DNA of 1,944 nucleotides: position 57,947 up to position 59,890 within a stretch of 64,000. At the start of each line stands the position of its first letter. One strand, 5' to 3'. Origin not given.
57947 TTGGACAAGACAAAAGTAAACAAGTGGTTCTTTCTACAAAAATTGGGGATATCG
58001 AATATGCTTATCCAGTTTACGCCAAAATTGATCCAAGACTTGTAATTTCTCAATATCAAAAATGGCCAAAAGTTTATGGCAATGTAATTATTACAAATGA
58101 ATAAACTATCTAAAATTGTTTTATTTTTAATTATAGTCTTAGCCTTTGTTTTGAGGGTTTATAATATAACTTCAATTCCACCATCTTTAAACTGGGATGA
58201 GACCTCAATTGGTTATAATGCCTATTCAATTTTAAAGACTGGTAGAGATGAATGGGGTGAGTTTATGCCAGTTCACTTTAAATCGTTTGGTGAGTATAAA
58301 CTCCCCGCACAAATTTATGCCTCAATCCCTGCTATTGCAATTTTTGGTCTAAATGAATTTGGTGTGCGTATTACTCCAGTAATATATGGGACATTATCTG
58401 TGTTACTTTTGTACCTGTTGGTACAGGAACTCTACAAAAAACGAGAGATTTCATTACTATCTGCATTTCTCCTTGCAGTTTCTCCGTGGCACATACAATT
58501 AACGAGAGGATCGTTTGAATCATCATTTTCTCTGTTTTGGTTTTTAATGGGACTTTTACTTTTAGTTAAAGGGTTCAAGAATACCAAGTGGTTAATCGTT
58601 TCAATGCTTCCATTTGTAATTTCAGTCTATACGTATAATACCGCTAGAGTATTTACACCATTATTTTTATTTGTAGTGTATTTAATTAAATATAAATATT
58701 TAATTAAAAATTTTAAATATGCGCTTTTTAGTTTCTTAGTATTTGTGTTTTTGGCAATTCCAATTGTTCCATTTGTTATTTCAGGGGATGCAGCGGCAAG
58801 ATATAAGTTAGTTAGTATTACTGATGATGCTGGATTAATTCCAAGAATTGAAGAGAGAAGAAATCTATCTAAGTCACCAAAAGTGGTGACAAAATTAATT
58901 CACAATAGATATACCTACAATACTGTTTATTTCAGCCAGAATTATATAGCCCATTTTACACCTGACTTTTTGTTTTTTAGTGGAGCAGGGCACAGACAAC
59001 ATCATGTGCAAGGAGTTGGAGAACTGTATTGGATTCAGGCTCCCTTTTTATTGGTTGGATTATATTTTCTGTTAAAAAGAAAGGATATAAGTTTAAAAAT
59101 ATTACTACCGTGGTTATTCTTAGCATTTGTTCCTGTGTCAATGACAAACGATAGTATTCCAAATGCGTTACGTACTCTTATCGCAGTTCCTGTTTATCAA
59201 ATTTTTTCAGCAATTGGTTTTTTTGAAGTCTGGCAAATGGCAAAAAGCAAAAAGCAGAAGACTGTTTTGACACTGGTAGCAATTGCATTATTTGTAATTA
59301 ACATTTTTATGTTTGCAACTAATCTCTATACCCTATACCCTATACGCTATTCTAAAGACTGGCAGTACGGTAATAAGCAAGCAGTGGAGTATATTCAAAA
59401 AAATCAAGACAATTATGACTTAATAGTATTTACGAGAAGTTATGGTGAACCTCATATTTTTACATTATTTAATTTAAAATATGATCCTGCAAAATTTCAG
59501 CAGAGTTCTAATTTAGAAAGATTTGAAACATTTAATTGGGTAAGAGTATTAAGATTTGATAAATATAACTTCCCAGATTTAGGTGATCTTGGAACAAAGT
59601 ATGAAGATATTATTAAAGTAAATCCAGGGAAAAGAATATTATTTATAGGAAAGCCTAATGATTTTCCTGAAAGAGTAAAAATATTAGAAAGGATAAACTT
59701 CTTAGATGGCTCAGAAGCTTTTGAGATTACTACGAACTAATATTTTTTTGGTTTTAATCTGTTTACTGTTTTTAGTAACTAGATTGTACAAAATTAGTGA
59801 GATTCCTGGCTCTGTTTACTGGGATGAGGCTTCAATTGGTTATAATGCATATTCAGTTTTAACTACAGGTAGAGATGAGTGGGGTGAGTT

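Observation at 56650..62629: Four head-to-tail tandem paralogs of an ArnT/PMT-like enzyme with a conserved W/Y-DE loop motif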

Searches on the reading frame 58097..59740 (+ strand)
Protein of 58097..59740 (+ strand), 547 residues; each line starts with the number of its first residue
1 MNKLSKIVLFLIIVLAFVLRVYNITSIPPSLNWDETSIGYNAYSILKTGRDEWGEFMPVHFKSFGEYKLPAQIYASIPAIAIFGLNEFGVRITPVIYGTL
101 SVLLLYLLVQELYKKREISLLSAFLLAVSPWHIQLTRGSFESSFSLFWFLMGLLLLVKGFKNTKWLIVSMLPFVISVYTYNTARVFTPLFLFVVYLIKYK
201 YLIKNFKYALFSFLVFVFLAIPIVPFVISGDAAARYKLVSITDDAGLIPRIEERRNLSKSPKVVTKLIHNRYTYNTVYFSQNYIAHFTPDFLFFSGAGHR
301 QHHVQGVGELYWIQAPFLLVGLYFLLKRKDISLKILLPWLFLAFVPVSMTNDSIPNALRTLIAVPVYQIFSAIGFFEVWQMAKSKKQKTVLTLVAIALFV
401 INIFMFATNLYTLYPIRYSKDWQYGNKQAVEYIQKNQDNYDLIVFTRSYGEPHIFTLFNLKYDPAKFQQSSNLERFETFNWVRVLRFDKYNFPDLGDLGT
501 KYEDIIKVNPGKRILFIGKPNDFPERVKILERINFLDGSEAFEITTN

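Call 4: search_protein_families(library=pfam, proteins=[window:58097-59740:+], max_evalue=0.01)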
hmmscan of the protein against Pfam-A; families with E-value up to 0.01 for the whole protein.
window:58097-59740:+ (547 aa): 2 families
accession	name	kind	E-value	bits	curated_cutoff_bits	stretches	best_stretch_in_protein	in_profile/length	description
PF13231.12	PMT_2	-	1.7e-10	41.8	26.1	1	80-222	14-156/160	Dolichyl-phosphate-mannose-protein mannosyltransferase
PF02366.24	PMT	-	8.7e-09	35.7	22.7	1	12-225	3-232/245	Dolichyl-phosphate-mannose-protein mannosyltransferase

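Call 13: find_homologous_proteins(query=window:58097-59740:+, max_evalue=0.00001)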
Query window:58097-59740:+ (547 aa): 2828 proteins with E <= 0.00001 among 8000 candidates; the best 120 are listed.
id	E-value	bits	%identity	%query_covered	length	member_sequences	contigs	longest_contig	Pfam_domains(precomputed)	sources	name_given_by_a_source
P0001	0.0e+0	1220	100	100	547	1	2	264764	PF02366.25,PF13231.13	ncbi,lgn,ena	-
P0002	0.0e+0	1169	95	100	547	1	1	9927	PF02366.25,PF13231.13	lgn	-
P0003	0.0e+0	1024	83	97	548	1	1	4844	PF02366.25,PF13231.13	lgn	-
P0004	2.9e-298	1008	81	99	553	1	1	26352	PF13231.13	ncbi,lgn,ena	-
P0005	4.9e-297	1004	82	97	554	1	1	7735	PF02366.25,PF13231.13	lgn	-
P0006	3.2e-292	989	79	99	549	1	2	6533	PF02366.25,PF13231.13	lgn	-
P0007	1.6e-291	986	80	99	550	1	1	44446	PF02366.25,PF13231.13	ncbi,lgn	ncbi:MAG: glycosyltransferase family 39 protein [Microgenomates group bacterium]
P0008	1.7e-291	986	78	99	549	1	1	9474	PF02366.25,PF13231.13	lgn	-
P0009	1.9e-291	986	79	99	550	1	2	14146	PF13231.13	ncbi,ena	-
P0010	3.1e-291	985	80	100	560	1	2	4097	PF13231.13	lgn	-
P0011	7.3e-291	984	79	100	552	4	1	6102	PF02366.25,PF13231.13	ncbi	-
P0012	3.3e-289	979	80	96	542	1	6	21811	PF02366.25,PF13231.13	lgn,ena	-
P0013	3.7e-289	978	80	99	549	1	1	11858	PF02366.25,PF13231.13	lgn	-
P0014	4.7e-289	978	78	97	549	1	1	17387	PF13231.13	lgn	-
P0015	3.6e-288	975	80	99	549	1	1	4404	PF02366.25,PF13231.13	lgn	-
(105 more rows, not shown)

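Call 14: find_encoding_contigs(protein=window:58097-59740:+, flank=10000, max_places=4)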
Protein window:58097-59740:+ (547 aa): 4 contigs read that carry it; 2 places shown.
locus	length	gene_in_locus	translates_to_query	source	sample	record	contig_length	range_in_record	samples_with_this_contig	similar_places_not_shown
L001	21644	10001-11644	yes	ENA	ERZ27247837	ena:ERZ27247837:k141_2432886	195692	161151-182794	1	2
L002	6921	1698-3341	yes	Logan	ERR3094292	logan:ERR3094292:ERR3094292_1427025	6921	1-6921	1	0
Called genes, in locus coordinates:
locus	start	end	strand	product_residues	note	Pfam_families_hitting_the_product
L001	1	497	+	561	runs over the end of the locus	PF10131:PTPS_related (weak)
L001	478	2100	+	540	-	PF10131:PTPS_related (weak)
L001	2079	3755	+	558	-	-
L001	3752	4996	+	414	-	PF09594:GT87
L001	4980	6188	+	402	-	PF09594:GT87, PF26314:MptA_B_family (weak)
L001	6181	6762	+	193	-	-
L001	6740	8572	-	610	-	-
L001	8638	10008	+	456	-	-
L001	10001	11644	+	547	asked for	PF02366:PMT, PF13231:PMT_2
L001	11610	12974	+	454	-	PF13231:PMT_2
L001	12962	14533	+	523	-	PF02366:PMT (weak), PF13231:PMT_2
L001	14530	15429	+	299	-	PF00535:Glycos_transf_2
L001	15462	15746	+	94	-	PF02604:PhdYeFM_antitox (faint)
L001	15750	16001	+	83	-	PF05016:ParE_toxin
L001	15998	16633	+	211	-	PF00702:Hydrolase, PF13419:HAD_2, PF13242:Hydrolase_like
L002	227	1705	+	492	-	-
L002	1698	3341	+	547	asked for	PF02366:PMT, PF13231:PMT_2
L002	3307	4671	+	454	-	PF13231:PMT_2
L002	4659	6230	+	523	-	PF02366:PMT (weak), PF13231:PMT_2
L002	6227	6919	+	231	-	?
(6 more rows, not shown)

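Call 15: search_solved_structures(query=window:58097-59740:+, max_evalue=1, show_alignments=2)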
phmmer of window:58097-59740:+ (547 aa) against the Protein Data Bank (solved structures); distinct sequences matched with E-value up to 1: 2.
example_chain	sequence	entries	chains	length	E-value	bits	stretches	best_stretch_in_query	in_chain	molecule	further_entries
2x1c_A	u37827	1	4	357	0.42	12.8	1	421-489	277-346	ACYL-COENZYME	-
2x1d_A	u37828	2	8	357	0.42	12.8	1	421-489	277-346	ACYL-COENZYME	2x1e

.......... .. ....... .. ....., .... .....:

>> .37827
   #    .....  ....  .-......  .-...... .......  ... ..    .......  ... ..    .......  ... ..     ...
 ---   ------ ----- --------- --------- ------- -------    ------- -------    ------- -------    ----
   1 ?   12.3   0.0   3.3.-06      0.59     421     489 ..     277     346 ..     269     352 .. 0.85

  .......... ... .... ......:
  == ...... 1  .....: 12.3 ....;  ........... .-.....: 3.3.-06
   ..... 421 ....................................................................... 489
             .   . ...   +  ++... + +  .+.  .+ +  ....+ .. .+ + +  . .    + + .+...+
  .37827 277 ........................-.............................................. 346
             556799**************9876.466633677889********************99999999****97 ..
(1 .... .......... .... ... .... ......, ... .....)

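Call 18: search_solved_structures(query=A2, max_evalue=1, show_alignments=2)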
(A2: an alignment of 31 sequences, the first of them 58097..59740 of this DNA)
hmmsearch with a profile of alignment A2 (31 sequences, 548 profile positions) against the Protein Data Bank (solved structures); distinct sequences matched with E-value up to 1: 0.

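Call 19: find_related_loci(query=A2, collection=genome_contigs, flank=10000)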
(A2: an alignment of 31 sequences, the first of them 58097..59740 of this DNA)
Query A2 (547 aa) in genome_contigs; peptide patterns used: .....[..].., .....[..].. (x = any residue, [..] = any of these).
129 stretches matched a pattern; 112 encode a relative of the query (tblastn E <= 1e-3); the best 80 are kept; 80 distinct loci.
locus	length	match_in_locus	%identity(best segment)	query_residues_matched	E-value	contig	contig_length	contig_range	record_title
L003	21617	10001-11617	80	9-547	0e+0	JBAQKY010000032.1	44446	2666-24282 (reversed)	MAG: Microgenomates group bacterium isolate MFD12071_ilm_asm_bin3 k127_18788, whole genome shotgun sequence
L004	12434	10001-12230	81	2-547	0e+0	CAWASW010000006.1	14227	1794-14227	MAG: Candidatus Woesebacteria bacterium isolate MFD02832.bin.1.153 genome assembly, contig: contig_14428, whole genome s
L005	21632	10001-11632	75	9-547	0e+0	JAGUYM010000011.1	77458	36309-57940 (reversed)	MAG: Candidatus Woesebacteria bacterium isolate DeMMO6_63 c_000000051655, whole genome shotgun sequence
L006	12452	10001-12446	78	5-547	0e+0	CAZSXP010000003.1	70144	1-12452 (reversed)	MAG TPA_asm: uncultured Gammaproteobacteria bacterium isolate SRP062349_co2_93 genome assembly, contig: NODE_246_length_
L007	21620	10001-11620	78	5-547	0e+0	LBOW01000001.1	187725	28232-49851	MAG: Candidatus Woesebacteria bacterium GW2011_GWB1_33_22 UR35_C0001, whole genome shotgun sequence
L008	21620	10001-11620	77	5-547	0e+0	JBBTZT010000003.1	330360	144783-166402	MAG: Patescibacteria group bacterium isolate H41-bin064_1 H41_bin064_1_000000000003, whole genome shotgun sequence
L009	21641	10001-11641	71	1-547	0e+0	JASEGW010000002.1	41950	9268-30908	MAG: bacterium isolate Yes70-06 NODE_2_length_41950_cov_10.291347, whole genome shotgun sequence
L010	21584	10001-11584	73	20-547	0e+0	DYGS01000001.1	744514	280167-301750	MAG TPA_asm: Candidatus Microgenomatus sp. isolate BE2012_5_35_30 Afr_mines_BE2012_3_length_744514_cov_13_281153, whole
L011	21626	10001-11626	68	3-544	0e+0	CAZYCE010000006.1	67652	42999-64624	MAG TPA_asm: uncultured Gammaproteobacteria bacterium isolate binchicken_co220_61 genome assembly, contig: NODE_172_leng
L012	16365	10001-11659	66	1-544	0e+0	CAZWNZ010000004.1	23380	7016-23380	MAG TPA_asm: uncultured Gammaproteobacteria bacterium isolate SRP192927_co3_839 genome assembly, contig: NODE_4426_lengt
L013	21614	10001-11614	67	7-544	0e+0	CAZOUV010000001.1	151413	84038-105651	MAG TPA_asm: uncultured Gammaproteobacteria bacterium isolate SRP319275_co4_254 genome assembly, contig: NODE_50_length_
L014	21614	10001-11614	68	7-544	0e+0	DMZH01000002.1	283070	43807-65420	MAG TPA_asm: Candidatus Woesebacteria bacterium isolate UBA8517 contig_17954, whole genome shotgun sequence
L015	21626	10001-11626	76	6-547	0e+0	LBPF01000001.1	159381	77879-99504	MAG: Candidatus Woesebacteria bacterium GW2011_GWB1_33_38 UR44_C0001, whole genome shotgun sequence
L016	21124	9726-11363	66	1-545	0e+0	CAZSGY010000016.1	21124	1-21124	MAG TPA_asm: uncultured Gammaproteobacteria bacterium isolate binchicken_co169_197 genome assembly, contig: k99_205088,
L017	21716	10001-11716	68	3-547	0e+0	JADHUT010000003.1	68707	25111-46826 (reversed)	MAG: Candidatus Microgenomates bacterium isolate BS150m-G53 BS-150m-C278, whole genome shotgun sequence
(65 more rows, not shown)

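Call 21: predict_structure(alignment_id=A2)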
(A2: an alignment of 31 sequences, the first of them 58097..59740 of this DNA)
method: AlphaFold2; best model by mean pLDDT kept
length: 547 residues; sequences in the alignment: 31
mean_pLDDT: 72.0   pTM: 0.75
mean pLDDT of the five models: 72.0, 60.6, 59.2, 58.9, 57.6
residues with pLDDT >= 90: 81; 70-90: 249; 50-70: 136; < 50: 81
segments of 3 or more residues with pLDDT < 50: 62-66, 182-185, 225-247, 286-288, 290-310, 342-356, 476-482
pLDDT, mean of each block of 10 residues (from residue 1): 88 93 67 76 88 66 54 82 88 90 94 90 89 75 81 84 78 67 52 67 77 69 49 33 46 68 71 56 49 45 40 71 76 59 45 48 79 90 91 86 76 64 72 91 76 73 81 53 63 60 86 89 89 83 89
secondary structure, 60 per line:
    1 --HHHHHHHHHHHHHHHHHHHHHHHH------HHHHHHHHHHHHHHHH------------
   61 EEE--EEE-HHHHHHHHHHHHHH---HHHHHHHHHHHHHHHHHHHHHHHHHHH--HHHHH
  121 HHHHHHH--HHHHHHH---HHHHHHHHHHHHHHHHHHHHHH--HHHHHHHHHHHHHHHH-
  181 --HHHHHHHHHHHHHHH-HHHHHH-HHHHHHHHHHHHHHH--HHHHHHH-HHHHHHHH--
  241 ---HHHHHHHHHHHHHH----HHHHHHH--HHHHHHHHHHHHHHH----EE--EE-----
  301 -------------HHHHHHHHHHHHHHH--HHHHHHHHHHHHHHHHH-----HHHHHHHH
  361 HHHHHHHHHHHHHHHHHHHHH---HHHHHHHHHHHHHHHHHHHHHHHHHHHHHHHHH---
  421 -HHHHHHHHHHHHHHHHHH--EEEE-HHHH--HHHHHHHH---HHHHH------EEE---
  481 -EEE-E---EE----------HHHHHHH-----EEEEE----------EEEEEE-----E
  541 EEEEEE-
elements in order: H3-26 H33-48 E61-63 E66-68 H70-83 H87-113 H116-127 H130-136 H140-161 H164-179 H183-197 H199-204 H206-220 H223-229 H231-238 H244-257 H262-268 H271-285 H314-328 H331-347 H353-381 H385-417 H422-439 E442-445 H447-450 H453-460 H464-468 E475-477 E482-484 H502-508 E514-518 E529-534 E540-546

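Call 24: fold_search(model_id=the predicted structure, library=pdb)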
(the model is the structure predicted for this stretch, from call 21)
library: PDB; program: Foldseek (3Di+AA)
matches with E <= 10: 155; with E <= 0.001: 17
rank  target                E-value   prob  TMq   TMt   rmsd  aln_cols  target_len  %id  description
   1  3waj                  1.1e-07  1.00  0.46  0.34  13.4       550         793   14  Crystal structure of the Archaeoglobus fulgidus oligosaccharyltransferase (O29867_ARCFU) complex with Zn and sulfate (released 2013-10-30)
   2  6gxc_A                6.7e-07  1.00  0.48  0.39  15.3       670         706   13  Bacterial oligosaccharyltransferase PglB in complex with an inhibitory peptide and a reactive lipid-linked oligosaccha (released 2018-11-14)
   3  5ogl_A                9.4e-07  1.00  0.48  0.39  15.3       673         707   12  Structure of bacterial oligosaccharyltransferase PglB in complex with an acceptor peptide and an lipid-linked oligosac (released 2017-10-25)
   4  8b6l_I                9.8e-07  1.00  0.50  0.42  13.3       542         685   14  Subtomogram average of the human Sec61-TRAP-OSTA-translocon (released 2022-12-07)
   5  9n9j_I                2.7e-06  1.00  0.51  0.41  14.1       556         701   14  Structure of a GRP94 folding intermediate engaged with a CCDC134- and FKBP11-bound secretory translocon (released 2025-11-19)
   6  6s7t_A                3.5e-06  1.00  0.51  0.41  13.4       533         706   15  Cryo-EM structure of human oligosaccharyltransferase complex OST-B (released 2019-12-18)
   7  8pn9_A                6.0e-06  1.00  0.51  0.43  12.8       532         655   14  Structure of human oligosaccharyltransferase OST-A complex bound to NGI-1 (released 2024-05-08)
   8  5ezm                  1.0e-05  1.00  0.55  0.56  11.4       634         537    9  Crystal Structure of ArnT from Cupriavidus metallidurans in the apo state (released 2016-02-17)
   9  6s7o_A                1.3e-05  1.00  0.51  0.44  13.0       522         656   15  Cryo-EM structure of human oligosaccharyltransferase complex OST-A (released 2019-12-18)
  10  5f15                  2.4e-05  1.00  0.53  0.54  13.1       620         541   11  Crystal Structure of ArnT from Cupriavidus metallidurans bound to Undecaprenyl phosphate (released 2016-02-17)
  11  8age_A                2.8e-05  1.00  0.49  0.42  10.8       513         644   13  Structure of yeast oligosaccharylransferase complex with acceptor peptide bound (released 2022-12-07)
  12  8agc_A                4.0e-05  1.00  0.50  0.40  12.4       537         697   14  Structure of yeast oligosaccharylransferase complex with lipid-linked oligosaccharide and non-acceptor peptide bound (released 2022-12-07)
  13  8agb_A                5.8e-05  1.00  0.48  0.41  13.6       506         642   12  Structure of yeast oligosaccharylransferase complex with lipid-linked oligosaccharide bound (released 2022-12-07)
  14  9s6t_A                8.8e-05  1.00  0.54  0.60  10.5       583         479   14  Ternary cryo-EM structure of chicken ALG12 with Dol25-PP-GlcNAc2Man7, Dol25-P-Man, and Fab (released 2026-03-18)
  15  9i5k_A                1.9e-04  1.00  0.42  0.46  13.8       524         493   14  Structure of the Chaetomium thermophilum Pmt4 homodimer (C2 symmetry) (released 2025-12-24)
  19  6p25_B                1.2e-02  1.00  0.30  0.24   7.9       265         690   18  Structure of S. cerevisiae protein O-mannosyltransferase Pmt1-Pmt2 complex bound to the sugar donor and a peptide acce (released 2019-07-10)
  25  6p25_A                4.8e-02  1.00  0.31  0.24   6.1       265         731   14  Structure of S. cerevisiae protein O-mannosyltransferase Pmt1-Pmt2 complex bound to the sugar donor and a peptide acce (released 2019-07-10)
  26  7bvf_B                5.7e-02  1.00  0.42  0.23   8.0       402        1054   12  Cryo-EM structure of Mycobacterium tuberculosis arabinosyltransferase EmbA-EmbB-AcpM2 in complex with ethambutol (released 2020-04-29)
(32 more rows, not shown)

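Call 25: search_protein_families(library=ncbifam, proteins=[window:58097-59740:+], max_evalue=0.01)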
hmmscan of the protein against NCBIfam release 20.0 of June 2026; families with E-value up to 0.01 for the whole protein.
window:58097-59740:+ (547 aa): 2 families
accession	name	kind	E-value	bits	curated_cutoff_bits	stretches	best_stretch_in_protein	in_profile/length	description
TIGR03663.1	TIGR03663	subfamily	1.4e-06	27.6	126.25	1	7-200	2-183/435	flippase activity-associated protein Agl23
NF009784.2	PRK13279.1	equivalog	0.0024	16.5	567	1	81-222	74-221/539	lipid IV(A) 4-amino-4-deoxy-L-arabinosyltransferase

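Call 28: find_encoding_contigs(protein=P0002, flank=10000, max_places=2)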
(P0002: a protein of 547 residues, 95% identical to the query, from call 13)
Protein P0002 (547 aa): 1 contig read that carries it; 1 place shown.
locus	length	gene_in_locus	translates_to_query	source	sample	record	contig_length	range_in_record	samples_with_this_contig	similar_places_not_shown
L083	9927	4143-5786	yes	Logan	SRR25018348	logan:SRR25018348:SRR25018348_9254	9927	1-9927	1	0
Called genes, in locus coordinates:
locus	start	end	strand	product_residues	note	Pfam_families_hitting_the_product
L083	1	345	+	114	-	?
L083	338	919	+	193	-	-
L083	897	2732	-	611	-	-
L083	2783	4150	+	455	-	-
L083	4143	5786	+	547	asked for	PF02366:PMT, PF13231:PMT_2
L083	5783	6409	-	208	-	-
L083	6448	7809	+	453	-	PF13231:PMT_2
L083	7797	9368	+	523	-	PF02366:PMT, PF13231:PMT_2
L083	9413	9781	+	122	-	PF05635:23S_rRNA_IVP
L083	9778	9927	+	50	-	?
